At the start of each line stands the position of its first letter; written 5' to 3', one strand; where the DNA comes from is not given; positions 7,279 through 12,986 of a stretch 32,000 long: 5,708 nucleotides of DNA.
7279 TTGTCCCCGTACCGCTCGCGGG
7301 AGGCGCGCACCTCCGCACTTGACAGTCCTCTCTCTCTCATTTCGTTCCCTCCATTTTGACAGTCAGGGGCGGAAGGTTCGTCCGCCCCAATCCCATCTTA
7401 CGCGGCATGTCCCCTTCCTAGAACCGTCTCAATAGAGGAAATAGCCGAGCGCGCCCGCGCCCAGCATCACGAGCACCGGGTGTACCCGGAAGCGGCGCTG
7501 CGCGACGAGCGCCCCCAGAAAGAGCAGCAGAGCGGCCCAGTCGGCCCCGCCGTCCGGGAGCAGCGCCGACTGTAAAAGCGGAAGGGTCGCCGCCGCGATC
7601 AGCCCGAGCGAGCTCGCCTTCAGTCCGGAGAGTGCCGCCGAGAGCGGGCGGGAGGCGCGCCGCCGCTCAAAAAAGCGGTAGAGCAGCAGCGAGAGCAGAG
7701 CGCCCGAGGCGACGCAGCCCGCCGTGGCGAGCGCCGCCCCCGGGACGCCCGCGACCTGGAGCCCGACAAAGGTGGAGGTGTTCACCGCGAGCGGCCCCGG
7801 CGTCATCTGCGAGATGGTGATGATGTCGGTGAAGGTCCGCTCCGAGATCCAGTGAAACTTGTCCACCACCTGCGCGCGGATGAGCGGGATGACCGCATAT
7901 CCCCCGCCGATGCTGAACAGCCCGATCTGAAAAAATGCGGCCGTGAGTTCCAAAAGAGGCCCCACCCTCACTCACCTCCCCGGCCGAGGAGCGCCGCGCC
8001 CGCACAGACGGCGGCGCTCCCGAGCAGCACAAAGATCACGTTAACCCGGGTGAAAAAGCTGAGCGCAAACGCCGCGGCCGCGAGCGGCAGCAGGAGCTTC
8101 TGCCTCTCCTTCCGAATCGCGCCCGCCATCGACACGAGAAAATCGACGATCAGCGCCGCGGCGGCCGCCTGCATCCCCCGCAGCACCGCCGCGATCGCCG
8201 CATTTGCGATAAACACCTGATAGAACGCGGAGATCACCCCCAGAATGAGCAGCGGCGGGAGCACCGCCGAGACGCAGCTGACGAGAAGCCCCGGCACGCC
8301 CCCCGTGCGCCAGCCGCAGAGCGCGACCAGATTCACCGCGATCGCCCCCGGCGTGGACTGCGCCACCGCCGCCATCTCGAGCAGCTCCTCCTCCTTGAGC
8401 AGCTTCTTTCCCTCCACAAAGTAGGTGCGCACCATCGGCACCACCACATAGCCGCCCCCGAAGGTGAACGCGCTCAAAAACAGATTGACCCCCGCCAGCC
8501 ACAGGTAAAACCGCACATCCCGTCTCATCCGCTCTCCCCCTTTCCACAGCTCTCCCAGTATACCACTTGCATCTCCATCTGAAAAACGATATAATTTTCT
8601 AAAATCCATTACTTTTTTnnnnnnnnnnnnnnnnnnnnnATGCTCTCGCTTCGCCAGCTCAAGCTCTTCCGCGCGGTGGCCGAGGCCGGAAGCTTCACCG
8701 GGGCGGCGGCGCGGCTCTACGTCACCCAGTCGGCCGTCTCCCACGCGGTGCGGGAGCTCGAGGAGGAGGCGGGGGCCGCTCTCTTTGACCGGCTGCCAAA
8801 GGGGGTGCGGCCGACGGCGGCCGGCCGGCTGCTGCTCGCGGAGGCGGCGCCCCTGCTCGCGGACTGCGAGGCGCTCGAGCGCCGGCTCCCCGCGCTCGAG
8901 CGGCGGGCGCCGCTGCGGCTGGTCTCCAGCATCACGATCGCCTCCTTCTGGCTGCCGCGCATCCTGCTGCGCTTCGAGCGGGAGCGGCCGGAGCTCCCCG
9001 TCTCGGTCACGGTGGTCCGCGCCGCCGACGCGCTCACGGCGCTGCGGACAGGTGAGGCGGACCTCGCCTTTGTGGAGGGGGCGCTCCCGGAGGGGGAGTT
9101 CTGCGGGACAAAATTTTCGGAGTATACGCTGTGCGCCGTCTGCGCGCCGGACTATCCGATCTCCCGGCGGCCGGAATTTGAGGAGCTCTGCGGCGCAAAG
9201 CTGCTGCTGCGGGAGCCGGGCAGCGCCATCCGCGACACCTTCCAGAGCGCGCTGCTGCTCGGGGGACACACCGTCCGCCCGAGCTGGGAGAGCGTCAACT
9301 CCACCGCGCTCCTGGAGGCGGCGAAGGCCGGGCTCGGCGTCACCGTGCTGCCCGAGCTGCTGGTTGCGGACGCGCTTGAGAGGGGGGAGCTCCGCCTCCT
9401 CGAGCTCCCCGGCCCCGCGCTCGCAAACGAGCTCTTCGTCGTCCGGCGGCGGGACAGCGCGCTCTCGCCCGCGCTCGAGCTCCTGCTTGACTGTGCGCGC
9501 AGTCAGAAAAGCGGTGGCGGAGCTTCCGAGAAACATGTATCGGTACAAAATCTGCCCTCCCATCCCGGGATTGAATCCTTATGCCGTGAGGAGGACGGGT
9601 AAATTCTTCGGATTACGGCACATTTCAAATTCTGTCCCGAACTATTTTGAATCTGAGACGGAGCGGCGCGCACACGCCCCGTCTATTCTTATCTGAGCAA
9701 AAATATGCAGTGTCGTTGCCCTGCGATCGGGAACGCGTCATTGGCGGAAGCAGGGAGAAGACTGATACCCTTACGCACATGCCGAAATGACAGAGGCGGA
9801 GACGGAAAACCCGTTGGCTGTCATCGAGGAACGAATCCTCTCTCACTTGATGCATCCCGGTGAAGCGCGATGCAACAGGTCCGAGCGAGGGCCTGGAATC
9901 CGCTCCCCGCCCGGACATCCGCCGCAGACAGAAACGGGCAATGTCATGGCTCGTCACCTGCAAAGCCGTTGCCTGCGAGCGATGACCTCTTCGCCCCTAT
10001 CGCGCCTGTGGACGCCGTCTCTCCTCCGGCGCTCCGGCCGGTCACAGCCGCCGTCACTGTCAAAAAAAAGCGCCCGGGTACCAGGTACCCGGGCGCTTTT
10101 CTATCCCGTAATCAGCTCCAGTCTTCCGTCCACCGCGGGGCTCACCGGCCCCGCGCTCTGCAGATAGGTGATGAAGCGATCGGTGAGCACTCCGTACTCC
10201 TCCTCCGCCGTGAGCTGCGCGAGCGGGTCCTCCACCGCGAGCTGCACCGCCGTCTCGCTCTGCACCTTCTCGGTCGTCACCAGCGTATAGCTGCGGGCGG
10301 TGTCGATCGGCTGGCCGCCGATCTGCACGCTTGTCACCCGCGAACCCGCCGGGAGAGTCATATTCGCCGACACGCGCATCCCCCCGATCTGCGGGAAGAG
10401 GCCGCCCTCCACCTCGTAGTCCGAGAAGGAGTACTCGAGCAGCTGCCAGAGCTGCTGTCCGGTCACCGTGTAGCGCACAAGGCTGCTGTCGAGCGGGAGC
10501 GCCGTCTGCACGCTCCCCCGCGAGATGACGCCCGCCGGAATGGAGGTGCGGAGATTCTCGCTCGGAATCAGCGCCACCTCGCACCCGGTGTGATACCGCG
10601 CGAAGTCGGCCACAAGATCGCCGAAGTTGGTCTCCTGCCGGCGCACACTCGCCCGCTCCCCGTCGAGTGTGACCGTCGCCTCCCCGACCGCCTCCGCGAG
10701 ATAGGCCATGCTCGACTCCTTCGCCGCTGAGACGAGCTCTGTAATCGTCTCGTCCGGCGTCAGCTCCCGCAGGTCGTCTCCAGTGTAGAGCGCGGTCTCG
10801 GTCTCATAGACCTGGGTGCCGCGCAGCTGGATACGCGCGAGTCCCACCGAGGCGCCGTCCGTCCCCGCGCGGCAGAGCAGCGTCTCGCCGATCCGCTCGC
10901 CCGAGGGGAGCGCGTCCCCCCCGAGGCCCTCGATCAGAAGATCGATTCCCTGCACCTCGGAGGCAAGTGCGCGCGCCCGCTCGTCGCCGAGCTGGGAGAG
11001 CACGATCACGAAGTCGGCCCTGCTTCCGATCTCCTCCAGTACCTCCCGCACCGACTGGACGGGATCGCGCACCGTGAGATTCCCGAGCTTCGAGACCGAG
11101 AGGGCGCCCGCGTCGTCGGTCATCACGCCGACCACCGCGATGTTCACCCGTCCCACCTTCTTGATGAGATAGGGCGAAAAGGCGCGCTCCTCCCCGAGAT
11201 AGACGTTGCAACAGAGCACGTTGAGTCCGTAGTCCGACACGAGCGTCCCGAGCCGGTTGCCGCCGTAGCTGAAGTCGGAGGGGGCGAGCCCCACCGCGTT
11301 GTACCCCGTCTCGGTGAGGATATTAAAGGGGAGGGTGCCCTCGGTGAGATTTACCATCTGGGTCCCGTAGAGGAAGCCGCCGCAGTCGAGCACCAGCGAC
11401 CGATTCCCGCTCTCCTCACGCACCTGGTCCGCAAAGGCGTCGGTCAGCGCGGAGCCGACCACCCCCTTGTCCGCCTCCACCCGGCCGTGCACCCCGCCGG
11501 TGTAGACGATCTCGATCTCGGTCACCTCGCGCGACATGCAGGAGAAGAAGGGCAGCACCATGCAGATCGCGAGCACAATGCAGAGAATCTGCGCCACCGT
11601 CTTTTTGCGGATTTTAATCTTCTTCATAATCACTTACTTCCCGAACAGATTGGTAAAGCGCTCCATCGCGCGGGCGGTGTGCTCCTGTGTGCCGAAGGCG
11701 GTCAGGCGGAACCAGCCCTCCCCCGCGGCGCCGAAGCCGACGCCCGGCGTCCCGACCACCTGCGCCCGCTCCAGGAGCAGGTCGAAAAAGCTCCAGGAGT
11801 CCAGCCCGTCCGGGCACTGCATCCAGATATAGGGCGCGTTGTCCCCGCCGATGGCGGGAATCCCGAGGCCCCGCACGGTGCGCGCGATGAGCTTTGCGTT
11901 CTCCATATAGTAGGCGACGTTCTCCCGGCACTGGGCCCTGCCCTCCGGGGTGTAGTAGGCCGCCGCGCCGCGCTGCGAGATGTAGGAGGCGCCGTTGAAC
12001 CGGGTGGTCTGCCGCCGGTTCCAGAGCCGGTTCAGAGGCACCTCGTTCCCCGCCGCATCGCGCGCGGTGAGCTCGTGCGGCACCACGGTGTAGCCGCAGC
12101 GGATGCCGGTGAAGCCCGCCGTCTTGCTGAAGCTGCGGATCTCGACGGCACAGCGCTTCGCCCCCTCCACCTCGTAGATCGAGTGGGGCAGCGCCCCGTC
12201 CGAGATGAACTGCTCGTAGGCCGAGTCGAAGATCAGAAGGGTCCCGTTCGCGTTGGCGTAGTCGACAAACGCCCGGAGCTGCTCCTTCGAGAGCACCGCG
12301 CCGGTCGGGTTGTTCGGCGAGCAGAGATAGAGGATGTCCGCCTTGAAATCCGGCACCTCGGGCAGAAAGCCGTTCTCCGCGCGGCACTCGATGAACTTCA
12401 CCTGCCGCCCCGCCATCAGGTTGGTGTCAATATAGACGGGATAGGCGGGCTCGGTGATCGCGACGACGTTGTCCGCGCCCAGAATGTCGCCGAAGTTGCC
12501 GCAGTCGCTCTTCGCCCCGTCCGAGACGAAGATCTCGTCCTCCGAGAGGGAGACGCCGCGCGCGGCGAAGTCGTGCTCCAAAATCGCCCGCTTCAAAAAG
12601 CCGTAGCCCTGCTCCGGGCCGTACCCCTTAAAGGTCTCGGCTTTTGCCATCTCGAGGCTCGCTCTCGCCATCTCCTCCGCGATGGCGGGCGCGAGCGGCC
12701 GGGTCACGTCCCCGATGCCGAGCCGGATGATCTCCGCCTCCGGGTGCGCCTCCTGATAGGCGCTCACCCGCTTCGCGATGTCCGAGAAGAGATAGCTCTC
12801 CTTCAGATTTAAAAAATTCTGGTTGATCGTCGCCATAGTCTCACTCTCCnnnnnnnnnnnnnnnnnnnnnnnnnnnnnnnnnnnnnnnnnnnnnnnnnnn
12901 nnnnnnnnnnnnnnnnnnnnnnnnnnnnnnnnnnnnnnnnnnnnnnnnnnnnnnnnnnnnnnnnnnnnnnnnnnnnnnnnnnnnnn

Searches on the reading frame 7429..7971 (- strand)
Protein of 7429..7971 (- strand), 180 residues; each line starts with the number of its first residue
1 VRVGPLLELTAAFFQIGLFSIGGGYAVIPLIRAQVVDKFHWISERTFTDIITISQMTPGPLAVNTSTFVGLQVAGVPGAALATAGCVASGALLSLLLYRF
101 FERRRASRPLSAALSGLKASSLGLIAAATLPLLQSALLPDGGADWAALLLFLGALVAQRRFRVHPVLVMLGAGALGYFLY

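Call 65: search_protein_families(library=pfam, proteins=[window:7429-7971:-], max_evalue=0.00001)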
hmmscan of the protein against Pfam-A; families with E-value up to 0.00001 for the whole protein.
window:7429-7971:- (180 aa): 1 family
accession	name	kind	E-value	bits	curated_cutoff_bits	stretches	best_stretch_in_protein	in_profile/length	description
PF02417.20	Chromate_transp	-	3.5e-48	164.2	28.6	1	7-177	1-166/166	Chromate transporter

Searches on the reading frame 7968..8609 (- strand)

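Call 65: search_protein_families(library=pfam, proteins=[window:7968-8609:-], max_evalue=0.00001)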
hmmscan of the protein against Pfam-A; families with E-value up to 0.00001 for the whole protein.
window:7968-8609:- (213 aa): 1 family
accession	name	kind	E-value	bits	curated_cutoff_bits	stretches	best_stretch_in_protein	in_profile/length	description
PF02417.20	Chromate_transp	-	2.3e-36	125.7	28.6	1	42-201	7-164/166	Chromate transporter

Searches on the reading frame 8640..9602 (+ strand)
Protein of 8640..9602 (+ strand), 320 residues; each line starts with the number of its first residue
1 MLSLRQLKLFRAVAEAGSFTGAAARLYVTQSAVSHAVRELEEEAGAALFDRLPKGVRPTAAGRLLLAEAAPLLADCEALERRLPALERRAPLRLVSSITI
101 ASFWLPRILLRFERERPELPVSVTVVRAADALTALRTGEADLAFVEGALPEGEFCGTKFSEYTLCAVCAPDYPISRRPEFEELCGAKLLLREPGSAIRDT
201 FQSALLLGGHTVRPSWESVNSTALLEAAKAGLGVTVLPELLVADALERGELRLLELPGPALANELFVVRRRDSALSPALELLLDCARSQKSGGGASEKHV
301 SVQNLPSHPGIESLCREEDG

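Call 65: search_protein_families(library=pfam, proteins=[window:8640-9602:+], max_evalue=0.00001)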
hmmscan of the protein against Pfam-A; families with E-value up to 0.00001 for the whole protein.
window:8640-9602:+ (320 aa): 2 families
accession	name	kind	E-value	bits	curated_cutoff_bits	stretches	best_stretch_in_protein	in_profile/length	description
PF03466.25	LysR_substrate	-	2.1e-44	151.9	28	1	89-289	5-207/209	LysR substrate binding domain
PF00126.33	HTH_1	-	2.1e-23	82.5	26.6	1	4-63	1-60/60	Bacterial regulatory helix-turn-helix protein, lysR family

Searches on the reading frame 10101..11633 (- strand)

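Call 65: search_protein_families(library=pfam, proteins=[window:10101-11633:-], max_evalue=0.00001)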
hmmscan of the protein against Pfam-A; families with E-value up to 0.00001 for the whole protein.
window:10101-11633:- (510 aa): 1 family
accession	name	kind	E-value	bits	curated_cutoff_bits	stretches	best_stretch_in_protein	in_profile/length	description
PF02872.23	5_nucleotid_C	-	5.1e-30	105.1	23.6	1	316-455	2-144/158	5'-nucleotidase, C-terminal domain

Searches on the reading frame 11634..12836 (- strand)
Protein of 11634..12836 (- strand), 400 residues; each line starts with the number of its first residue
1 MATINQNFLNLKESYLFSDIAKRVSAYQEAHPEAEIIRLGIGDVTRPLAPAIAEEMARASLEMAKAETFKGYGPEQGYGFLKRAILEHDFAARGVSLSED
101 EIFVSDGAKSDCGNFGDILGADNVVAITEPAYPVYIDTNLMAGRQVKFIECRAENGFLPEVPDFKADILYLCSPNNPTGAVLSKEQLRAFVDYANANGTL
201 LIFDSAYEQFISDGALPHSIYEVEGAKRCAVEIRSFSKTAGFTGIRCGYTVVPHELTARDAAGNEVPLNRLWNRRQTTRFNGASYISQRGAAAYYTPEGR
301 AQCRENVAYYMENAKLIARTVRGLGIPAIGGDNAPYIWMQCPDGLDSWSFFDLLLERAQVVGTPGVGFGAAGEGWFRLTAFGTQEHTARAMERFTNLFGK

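Call 65: search_protein_families(library=pfam, proteins=[window:11634-12836:-], max_evalue=0.00001)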
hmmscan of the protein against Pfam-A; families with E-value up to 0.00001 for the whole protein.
window:11634-12836:- (400 aa): 1 family
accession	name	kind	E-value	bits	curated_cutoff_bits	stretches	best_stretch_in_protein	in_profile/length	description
PF00155.27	Aminotran_1_2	-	4.4e-40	138.4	19.7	1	35-394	2-361/361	Aminotransferase class I and II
